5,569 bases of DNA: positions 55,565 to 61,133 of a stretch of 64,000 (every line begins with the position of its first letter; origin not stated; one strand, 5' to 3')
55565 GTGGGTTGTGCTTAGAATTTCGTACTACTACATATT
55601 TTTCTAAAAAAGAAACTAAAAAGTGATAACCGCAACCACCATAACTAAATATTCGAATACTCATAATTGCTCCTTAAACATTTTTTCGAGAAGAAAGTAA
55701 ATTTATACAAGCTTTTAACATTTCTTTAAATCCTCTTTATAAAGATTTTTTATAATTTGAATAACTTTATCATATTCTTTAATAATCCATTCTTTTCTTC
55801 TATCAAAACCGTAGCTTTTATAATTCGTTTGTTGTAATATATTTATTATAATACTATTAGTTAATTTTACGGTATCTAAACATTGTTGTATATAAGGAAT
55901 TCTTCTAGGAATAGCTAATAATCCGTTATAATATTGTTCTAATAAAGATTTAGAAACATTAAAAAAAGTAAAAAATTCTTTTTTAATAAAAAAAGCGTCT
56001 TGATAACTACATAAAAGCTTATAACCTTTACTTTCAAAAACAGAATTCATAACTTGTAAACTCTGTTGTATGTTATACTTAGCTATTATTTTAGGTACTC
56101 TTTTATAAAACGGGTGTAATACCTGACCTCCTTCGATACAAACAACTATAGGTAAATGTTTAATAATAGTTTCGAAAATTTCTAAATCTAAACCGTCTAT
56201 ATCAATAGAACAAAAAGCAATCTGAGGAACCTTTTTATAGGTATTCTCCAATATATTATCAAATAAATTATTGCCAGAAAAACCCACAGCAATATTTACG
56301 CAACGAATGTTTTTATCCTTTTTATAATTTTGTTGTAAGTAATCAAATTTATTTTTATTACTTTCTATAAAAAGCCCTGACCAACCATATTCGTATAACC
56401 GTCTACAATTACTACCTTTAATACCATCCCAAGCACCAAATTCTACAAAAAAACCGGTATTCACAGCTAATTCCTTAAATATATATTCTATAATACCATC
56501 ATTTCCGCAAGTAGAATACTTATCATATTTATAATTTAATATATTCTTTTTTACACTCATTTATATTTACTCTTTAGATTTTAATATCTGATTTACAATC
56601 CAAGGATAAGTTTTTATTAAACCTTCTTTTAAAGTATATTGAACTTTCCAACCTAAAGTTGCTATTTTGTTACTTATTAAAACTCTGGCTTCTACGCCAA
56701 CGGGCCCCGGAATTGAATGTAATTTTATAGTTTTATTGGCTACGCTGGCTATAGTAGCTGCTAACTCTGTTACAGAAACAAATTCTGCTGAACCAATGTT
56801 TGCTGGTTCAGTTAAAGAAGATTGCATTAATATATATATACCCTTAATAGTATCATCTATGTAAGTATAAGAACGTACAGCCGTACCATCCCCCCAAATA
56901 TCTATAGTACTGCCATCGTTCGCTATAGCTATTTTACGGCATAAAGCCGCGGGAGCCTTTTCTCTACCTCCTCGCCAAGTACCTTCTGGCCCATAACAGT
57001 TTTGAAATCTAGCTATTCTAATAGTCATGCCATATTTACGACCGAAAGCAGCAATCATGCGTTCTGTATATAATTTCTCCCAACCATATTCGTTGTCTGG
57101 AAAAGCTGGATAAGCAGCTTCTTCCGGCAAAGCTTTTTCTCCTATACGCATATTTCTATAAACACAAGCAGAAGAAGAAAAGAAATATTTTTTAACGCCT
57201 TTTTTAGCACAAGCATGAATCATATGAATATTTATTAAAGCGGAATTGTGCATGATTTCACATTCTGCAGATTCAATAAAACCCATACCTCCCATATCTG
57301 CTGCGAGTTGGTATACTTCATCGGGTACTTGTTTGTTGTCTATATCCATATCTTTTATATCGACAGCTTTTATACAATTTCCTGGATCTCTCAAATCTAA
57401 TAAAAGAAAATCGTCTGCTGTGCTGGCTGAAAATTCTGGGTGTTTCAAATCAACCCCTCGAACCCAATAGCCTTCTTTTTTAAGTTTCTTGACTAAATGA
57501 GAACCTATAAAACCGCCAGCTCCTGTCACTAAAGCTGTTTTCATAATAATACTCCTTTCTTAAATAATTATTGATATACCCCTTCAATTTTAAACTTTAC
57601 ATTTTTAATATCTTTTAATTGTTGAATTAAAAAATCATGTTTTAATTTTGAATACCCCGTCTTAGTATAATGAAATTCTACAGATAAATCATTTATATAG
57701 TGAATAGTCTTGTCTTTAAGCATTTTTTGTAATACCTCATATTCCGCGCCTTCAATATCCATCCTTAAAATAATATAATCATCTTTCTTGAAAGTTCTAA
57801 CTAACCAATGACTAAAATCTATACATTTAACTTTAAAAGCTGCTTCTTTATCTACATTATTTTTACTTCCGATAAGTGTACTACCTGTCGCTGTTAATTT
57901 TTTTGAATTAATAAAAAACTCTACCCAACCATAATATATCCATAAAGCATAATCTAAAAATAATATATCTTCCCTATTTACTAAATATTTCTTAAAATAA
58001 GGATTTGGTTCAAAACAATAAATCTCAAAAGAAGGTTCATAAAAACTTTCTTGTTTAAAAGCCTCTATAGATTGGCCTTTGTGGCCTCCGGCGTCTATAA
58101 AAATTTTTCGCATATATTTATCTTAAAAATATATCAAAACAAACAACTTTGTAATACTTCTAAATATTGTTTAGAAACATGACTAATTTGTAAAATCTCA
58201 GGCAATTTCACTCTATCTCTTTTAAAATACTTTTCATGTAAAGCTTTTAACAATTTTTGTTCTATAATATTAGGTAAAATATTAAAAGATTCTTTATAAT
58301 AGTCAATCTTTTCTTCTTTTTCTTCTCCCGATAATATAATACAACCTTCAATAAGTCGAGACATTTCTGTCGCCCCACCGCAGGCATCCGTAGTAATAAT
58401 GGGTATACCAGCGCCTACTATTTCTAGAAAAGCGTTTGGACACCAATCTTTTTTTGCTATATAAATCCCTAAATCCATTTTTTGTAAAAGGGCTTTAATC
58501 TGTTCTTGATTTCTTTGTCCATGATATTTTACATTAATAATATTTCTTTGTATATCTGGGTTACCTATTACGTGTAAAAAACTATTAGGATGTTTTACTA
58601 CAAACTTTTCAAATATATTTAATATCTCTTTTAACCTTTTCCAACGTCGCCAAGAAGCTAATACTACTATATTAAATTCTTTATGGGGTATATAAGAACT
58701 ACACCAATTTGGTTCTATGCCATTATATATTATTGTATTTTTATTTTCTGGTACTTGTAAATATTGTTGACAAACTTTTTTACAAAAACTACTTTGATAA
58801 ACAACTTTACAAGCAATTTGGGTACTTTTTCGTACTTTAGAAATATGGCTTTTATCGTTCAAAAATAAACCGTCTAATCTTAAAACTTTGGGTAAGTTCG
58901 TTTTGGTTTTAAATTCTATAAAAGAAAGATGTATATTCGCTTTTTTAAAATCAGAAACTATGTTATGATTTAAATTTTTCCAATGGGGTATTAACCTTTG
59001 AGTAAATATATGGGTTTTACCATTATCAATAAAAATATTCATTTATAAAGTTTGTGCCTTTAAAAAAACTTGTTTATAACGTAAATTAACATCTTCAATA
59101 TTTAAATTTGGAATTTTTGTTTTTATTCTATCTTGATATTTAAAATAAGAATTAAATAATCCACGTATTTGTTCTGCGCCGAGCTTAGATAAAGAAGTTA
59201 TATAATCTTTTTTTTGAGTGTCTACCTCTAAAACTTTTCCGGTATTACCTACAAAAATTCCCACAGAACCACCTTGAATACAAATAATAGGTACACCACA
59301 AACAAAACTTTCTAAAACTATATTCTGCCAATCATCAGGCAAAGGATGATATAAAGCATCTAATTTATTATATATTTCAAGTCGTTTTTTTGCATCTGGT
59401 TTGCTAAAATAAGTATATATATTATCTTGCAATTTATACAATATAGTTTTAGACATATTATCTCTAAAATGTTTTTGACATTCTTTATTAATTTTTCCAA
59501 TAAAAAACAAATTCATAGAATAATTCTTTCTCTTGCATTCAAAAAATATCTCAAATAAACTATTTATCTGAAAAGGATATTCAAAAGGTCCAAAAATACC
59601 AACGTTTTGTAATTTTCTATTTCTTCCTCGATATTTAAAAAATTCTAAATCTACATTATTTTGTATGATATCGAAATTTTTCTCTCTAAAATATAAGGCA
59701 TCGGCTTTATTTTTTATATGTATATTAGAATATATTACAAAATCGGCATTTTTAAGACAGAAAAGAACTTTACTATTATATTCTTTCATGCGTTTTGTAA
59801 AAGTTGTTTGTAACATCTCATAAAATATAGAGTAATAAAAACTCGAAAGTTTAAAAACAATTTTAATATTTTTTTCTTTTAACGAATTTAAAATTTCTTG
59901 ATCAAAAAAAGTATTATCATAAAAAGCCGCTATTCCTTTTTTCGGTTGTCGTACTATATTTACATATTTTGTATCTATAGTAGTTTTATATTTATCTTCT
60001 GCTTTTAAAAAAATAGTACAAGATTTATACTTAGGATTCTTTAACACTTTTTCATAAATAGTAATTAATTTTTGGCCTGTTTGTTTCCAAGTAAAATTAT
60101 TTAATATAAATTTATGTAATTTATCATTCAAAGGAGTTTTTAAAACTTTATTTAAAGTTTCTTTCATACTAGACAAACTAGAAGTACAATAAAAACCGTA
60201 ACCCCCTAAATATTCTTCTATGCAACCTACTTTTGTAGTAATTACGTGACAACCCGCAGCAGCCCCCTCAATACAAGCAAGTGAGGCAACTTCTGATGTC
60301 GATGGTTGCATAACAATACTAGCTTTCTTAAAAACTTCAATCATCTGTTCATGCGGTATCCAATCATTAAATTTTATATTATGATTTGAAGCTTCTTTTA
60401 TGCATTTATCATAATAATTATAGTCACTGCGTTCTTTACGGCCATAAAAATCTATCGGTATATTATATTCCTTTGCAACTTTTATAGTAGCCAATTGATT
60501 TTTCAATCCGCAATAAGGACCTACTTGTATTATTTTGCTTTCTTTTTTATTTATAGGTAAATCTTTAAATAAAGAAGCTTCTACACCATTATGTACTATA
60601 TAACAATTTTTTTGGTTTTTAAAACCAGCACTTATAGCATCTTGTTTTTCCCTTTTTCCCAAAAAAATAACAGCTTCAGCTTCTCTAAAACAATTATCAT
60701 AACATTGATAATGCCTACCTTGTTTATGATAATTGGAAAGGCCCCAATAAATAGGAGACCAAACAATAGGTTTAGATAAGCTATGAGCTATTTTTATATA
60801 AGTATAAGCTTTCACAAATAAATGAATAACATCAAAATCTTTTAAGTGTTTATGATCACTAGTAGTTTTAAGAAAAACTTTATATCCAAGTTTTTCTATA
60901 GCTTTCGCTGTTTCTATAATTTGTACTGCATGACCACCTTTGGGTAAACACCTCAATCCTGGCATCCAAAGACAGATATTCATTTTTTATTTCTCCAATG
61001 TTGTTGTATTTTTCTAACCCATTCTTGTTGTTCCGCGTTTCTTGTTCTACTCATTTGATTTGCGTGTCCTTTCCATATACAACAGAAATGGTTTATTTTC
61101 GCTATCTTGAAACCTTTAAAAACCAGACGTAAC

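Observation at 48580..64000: Phage-borne 15-kb glycan factory combining glycosyl-, methyl- and sulfo-transferases with a GDP-sugar epimerase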

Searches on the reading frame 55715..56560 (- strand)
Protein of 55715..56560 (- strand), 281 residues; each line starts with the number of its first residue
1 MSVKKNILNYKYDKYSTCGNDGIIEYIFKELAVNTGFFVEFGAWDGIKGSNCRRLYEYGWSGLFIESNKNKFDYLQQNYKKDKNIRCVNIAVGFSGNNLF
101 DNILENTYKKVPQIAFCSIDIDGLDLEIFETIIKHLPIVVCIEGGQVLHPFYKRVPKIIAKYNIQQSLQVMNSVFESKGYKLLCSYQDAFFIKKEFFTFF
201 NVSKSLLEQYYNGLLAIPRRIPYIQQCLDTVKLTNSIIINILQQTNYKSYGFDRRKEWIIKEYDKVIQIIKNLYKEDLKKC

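Call 6: search_protein_families(library=pfam, max_evalue=0.01, proteins=[window:55715-56560:-])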
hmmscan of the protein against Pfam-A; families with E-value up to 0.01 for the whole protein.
window:55715-56560:- (281 aa): 2 families
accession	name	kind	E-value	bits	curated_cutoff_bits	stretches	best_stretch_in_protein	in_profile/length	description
PF05050.19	Methyltransf_21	-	0.00015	22.4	22.7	0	101-166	103-157/173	Methyltransferase FkbM domain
PF07757.19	AdoMet_MTase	-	0.0071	17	27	0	232-269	69-106/115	Predicted AdoMet-dependent methyltransferase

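Call 30: search_protein_families(library=ncbifam, max_evalue=0.01, proteins=[window:55715-56560:-])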
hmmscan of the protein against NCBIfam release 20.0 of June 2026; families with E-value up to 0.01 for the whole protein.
window:55715-56560:- (281 aa): 1 family
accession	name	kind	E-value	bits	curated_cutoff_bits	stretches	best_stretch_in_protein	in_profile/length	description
TIGR01444.1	fkbM_fam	subfamily_domain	0.0011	19.4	37.7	0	39-94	3-59/143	FkbM family methyltransferase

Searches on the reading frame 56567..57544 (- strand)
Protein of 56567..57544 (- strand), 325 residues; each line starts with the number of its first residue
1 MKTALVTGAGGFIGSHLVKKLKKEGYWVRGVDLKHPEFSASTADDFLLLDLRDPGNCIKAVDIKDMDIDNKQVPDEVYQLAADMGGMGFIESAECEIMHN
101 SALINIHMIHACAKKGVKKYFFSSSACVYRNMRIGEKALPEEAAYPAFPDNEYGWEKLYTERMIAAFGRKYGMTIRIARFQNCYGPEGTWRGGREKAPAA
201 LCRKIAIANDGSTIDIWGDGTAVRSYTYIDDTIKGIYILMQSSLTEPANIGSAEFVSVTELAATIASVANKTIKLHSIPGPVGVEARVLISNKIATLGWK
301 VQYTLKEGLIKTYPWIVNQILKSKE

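Call 6: search_protein_families(library=pfam, max_evalue=0.01, proteins=[window:56567-57544:-])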
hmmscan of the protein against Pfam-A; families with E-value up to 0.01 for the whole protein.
window:56567-57544:- (325 aa): 8 families
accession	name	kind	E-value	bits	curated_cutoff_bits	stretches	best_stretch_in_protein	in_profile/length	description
PF01370.27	Epimerase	-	1.8e-40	139.3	20.9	1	4-250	1-239/240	NAD dependent epimerase/dehydratase family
PF16363.11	GDP_Man_Dehyd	-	4.3e-26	92.6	27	1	5-274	1-271/332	GDP-mannose 4,6 dehydratase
PF01073.25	3Beta_HSD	-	1e-08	35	22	1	5-166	1-159/280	3-beta hydroxysteroid dehydrogenase/isomerase family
PF07993.18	NAD_binding_4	-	1.3e-05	24.9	20.1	0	108-185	119-209/258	Male sterility protein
PF13460.12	NAD_binding_10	-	0.00019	21.8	27.2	1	8-133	1-106/184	NAD(P)H-binding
PF05368.20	NmrA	-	0.00069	19.7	27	1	2-126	3-108/298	NmrA-like family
PF04321.23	RmlD_sub_bind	-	0.0008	19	27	1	4-184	3-152/287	RmlD substrate binding domain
PF02719.21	Polysacc_synt_2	-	0.0011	18.7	20.2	0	5-125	2-128/293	Polysaccharide biosynthesis protein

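Call 27: search_solved_structures(query=window:56567-57544:-, max_evalue=1e-10)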
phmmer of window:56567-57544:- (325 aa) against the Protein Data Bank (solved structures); distinct sequences matched with E-value up to 1e-10: 49.
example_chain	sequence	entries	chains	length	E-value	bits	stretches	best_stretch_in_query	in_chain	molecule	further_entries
2c59_A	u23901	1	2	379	3.4e-81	276.4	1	6-324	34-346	GDP-MANNOSE-3', 5'-EPIMERASE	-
2c54_A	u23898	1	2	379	8.8e-81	275.1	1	6-324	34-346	GDP-MANNOSE-3', 5'-EPIMERASE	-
2c5a_A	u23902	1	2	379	1.2e-80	274.6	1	6-324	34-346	GDP-MANNOSE-3', 5'-EPIMERASE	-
2c5e_A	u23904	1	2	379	2.3e-80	273.7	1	6-324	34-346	GDP-MANNOSE-3', 5'-EPIMERASE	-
8sg0_A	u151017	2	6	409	1.8e-78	267.5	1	6-324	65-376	GDP-mannose 3,5-epimerase | GDP-mannose 3,5 epimerase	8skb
4zrm_A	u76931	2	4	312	8.8e-25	91.1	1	4-314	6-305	UDP-glucose 4-epimerase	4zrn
1bsv_A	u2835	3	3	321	1.6e-23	87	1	44-318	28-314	PROTEIN (GDP-FUCOSE SYNTHETASE) | GDP-FUCOSE SYNTHETASE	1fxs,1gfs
1e6u_A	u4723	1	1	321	2.9e-23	86.1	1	44-318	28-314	GDP-FUCOSE SYNTHETASE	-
1bws_A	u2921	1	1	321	4.1e-23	85.6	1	44-318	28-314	PROTEIN (GDP-4-KETO-6-DEOXY-D-MANNOSE EPIMERASE/REDUCTASE)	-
1e7s_A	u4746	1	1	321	4.5e-23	85.5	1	44-318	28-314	GDP-FUCOSE SYNTHETASE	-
1e7q_A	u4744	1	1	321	4.5e-23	85.4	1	44-318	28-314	GDP-FUCOSE SYNTHETASE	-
7ll6_A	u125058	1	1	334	5.6e-23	85.1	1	73-314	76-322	GDP-L-fucose synthase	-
8rdg_A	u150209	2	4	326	6.2e-23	85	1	4-313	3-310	SDR family NAD(P)-dependent oxidoreductase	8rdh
8du0_A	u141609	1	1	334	7.6e-23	84.7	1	73-314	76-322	GDP-L-fucose synthase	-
1e7r_A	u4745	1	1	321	1.3e-22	84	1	44-318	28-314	GDP-FUCOSE SYNTHETASE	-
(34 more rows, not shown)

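Call 30: search_protein_families(library=ncbifam, max_evalue=0.01, proteins=[window:56567-57544:-])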
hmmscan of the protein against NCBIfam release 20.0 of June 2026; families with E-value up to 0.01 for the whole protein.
window:56567-57544:- (325 aa): 32 families (the best 25 are shown)
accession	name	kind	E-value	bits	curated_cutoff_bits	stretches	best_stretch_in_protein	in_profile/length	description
NF047922.1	GDPFucSynFcl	equivalog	6.5e-34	117.8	500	1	70-319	50-304/308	GDP-L-fucose synthase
TIGR01179.1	galE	equivalog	3.1e-25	88.7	262.3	1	5-316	3-325/332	UDP-glucose 4-epimerase GalE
TIGR01181.1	dTDP_gluc_dehyt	equivalog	4.5e-24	85.1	365.1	1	4-318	2-313/321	dTDP-glucose 4,6-dehydratase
TIGR04180.1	EDH_00030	hypoth_equivalog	5.1e-22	78.3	475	1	5-276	2-263/297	NAD-dependent 4,6-dehydratase LegB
TIGR02197.1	heptose_epim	equivalog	9e-17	61.2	274.6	1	5-281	2-272/316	ADP-glyceromanno-heptose 6-epimerase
NF007582.0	PRK10217.1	equivalog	2e-11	43.6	698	1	1-315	1-330/355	dTDP-glucose 4,6-dehydratase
NF007956.0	PRK10675.1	subfamily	5.8e-11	42.1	394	1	4-316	3-329/338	UDP-glucose 4-epimerase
NF008872.0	PRK11908.1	equivalog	7.5e-10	38.4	294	1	1-271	1-273/349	bifunctional UDP-4-keto-pentose/UDP-xylose synthase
NF007490.0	PRK10084.1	subfamily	1.4e-09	37.5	649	1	5-318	4-336/361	dTDP-glucose 4,6-dehydratase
TIGR01472.1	gmd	equivalog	5.4e-09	35.7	415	1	2-275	1-274/342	GDP-mannose 4,6-dehydratase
TIGR03466.1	HpnA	hypoth_equivalog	1e-08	34.4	367.65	1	3-176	2-163/327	hopanoid-associated sugar epimerase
NF042422.1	oxyalk_red_OleD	equivalog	1.4e-08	34.5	580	1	4-271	3-245/329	2-alkyl-3-oxoalkanoate reductase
NF008360.0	PRK11150.1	equivalog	1.7e-08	34.1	452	1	5-281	3-265/310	ADP-glyceromanno-heptose 6-epimerase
TIGR01777.1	yfcH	hypoth_equivalog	1.8e-08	34.3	207.35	2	217-281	188-252/292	TIGR01777 family oxidoreductase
NF047837.1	UDPAcbARedWbcJ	equivalog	8e-08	31.6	500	1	149-270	99-216/372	UDP-2-acetamido-2,6-beta-L-arabino-hexul-4-ose reductase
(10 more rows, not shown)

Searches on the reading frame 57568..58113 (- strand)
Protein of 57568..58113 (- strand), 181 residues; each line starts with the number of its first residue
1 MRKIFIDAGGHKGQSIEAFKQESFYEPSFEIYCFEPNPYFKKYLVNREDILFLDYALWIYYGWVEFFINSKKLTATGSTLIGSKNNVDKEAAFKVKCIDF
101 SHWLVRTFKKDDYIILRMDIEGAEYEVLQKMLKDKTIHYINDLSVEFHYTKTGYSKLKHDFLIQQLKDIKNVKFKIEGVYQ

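Call 6: search_protein_families(library=pfam, max_evalue=0.01, proteins=[window:57568-58113:-])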
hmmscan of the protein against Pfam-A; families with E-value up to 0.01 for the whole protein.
window:57568-58113:- (181 aa): 2 families
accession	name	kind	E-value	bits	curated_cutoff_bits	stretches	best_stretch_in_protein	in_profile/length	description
PF05050.19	Methyltransf_21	-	7.1e-12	46.2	22.7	1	7-167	1-167/173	Methyltransferase FkbM domain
PF25276.1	DUF7870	-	1.7e-06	28.7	27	1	88-150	82-139/174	Domain of unknown function (DUF7870)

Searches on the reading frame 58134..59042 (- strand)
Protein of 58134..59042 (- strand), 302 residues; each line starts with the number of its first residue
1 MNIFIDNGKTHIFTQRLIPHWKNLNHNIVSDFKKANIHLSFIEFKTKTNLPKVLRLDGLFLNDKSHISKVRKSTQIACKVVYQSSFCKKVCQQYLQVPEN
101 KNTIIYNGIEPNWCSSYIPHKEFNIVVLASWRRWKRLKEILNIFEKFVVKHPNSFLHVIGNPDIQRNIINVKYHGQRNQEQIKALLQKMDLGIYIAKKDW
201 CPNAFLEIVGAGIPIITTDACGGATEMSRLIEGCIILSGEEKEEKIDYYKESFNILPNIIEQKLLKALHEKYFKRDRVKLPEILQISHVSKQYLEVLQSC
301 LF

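Call 6: search_protein_families(library=pfam, max_evalue=0.01, proteins=[window:58134-59042:-])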
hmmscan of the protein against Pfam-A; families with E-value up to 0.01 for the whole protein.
window:58134-59042:- (302 aa): 3 families
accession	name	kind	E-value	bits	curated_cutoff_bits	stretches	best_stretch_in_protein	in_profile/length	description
PF00534.26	Glycos_transf_1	-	4.1e-10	39.9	26.4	1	118-229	11-132/172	Glycosyl transferases group 1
PF13692.12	Glyco_trans_1_4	-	8.5e-08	33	27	1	124-234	3-122/142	Glycosyl transferases group 1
PF13524.12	Glyco_trans_1_2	-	0.0081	16.6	25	0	156-252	17-114/144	Glycosyl transferase-like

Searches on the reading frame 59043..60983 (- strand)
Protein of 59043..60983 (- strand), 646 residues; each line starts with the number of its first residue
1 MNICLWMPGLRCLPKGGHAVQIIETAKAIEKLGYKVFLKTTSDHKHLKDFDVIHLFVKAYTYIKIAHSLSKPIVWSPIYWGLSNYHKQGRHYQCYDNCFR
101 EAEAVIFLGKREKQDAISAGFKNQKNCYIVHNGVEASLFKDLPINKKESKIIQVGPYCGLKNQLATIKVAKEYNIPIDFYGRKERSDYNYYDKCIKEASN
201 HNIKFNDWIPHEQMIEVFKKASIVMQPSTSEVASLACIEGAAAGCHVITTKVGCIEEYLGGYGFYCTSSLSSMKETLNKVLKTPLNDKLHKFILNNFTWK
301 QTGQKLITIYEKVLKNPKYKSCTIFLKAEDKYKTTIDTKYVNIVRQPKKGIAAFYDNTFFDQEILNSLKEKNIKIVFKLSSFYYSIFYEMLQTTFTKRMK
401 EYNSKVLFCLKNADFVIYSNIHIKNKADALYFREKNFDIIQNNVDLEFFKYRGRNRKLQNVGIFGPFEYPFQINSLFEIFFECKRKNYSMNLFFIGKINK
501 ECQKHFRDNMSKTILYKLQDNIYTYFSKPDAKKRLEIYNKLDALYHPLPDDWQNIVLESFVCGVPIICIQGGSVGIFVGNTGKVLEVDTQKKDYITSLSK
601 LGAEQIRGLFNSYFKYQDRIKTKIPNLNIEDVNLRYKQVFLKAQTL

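Call 6: search_protein_families(library=pfam, max_evalue=0.01, proteins=[window:59043-60983:-])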
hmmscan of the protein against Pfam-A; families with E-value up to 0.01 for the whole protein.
window:59043-60983:- (646 aa): 4 families
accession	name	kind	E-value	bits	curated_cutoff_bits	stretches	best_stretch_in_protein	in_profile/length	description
PF00534.26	Glycos_transf_1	-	8e-19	68.3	26.4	1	138-293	5-166/172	Glycosyl transferases group 1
PF13692.12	Glyco_trans_1_4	-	7.1e-14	52.7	27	1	172-281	32-140/142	Glycosyl transferases group 1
PF13524.12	Glyco_trans_1_2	-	1.7e-06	28.5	25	1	171-285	11-116/144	Glycosyl transferase-like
PF13439.12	Glyco_transf_4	-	0.0013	19.3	28.5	0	47-136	68-168/170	Glycosyltransferase Family 4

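Call 30: search_protein_families(library=ncbifam, max_evalue=0.01, proteins=[window:59043-60983:-])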
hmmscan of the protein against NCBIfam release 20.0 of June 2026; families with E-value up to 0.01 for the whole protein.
window:59043-60983:- (646 aa): 15 families
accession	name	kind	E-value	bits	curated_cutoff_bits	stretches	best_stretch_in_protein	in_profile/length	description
NF041010.1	glycosy_Agl16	equivalog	3.4e-10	39.3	575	1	89-313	120-351/352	glycosylation protein Agl16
TIGR03449.1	mycothiol_MshA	equivalog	6.2e-10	38.5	462.5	1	200-314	283-404/406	D-inositol-3-phosphate glycosyltransferase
TIGR04047.1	MSMEG_0565_glyc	hypoth_equivalog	8.3e-10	38.3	259.85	1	203-311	259-372/373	MSMEG_0565 family glycosyltransferase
NF053513.1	Gtran_IagA_BgsA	equivalog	5.4e-08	32.2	460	1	117-314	119-332/333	LTA glycolipid anchor biosynthesis glycosyltransferase, IagA/BgsA family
NF047684.1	TeichurnBiosyTuaC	equivalog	5.4e-06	25.6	550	1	199-315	268-391/391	teichuronic acid biosynthesis protein TuaC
NF038255.1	exopoly_VpsD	equivalog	5.5e-06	25.5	300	1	187-314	245-380/381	VpsD family glycosyltransferase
NF053787.1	GlcN_PG_synth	equivalog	5.8e-06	25.4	480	1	201-314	241-360/361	N-acetylglucosaminyl phosphatidylglycerol synthase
NF038011.1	PelF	equivalog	7.6e-06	25.2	100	1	98-261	254-424/489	GT4 family glycosyltransferase PelF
TIGR03999.1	thiol_BshA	equivalog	2.3e-05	23.5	273.7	0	212-313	264-369/375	N-acetyl-alpha-D-glucosaminyl L-malate synthase BshA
TIGR02149.1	glgA_Coryne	subfamily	0.00017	20.8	302.4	0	203-313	266-390/391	glycogen synthase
NF041879.1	EPS_EpsH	equivalog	0.00032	19.6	800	1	95-315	182-418/431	exopolysaccharide biosynthesis glycosyltransferase EpsH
TIGR03088.1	stp2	hypoth_equivalog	0.00054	19.1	409.05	0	212-259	262-311/374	TIGR03088 family PEP-CTERM/XrtA system glycosyltransferase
NF041876.1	EPS_EpsE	equivalog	0.0033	16.7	400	0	201-257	276-332/389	exopolysaccharide biosynthesis GT4 family glycosyltransferase EpsE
NF038295.1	EPS_HpsP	equivalog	0.0037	16.3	550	1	206-313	273-387/388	hormogonium polysaccharide biosynthesis glycosyltransferase HpsP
NF038229.1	Glyco4_Geo_Pelo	equivalog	0.0074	15.3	400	0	203-314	220-337/338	GPMC system family 4 glycosyltransferase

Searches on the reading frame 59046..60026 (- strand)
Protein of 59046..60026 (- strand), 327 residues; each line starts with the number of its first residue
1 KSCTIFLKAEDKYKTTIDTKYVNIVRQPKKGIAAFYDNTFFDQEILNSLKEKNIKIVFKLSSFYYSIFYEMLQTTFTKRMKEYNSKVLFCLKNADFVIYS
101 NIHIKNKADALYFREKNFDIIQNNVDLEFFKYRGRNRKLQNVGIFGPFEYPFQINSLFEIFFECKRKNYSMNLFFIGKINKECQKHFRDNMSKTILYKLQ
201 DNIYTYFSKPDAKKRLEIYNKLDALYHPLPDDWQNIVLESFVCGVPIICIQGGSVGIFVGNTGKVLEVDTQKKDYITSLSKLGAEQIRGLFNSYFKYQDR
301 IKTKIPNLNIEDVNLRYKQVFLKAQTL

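Call 73: search_protein_families(library=pfam, max_evalue=1, proteins=[window:59046-60026:-])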
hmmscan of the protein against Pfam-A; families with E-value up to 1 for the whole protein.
seq(327 aa): 2 families
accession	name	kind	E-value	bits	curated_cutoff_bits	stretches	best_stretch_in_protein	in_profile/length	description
PF00534.26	Glycos_transf_1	-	0.0033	17.4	26.4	1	155-275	31-148/172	Glycosyl transferases group 1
PF13692.12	Glyco_trans_1_4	-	0.009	16.7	27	1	154-268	17-126/142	Glycosyl transferases group 1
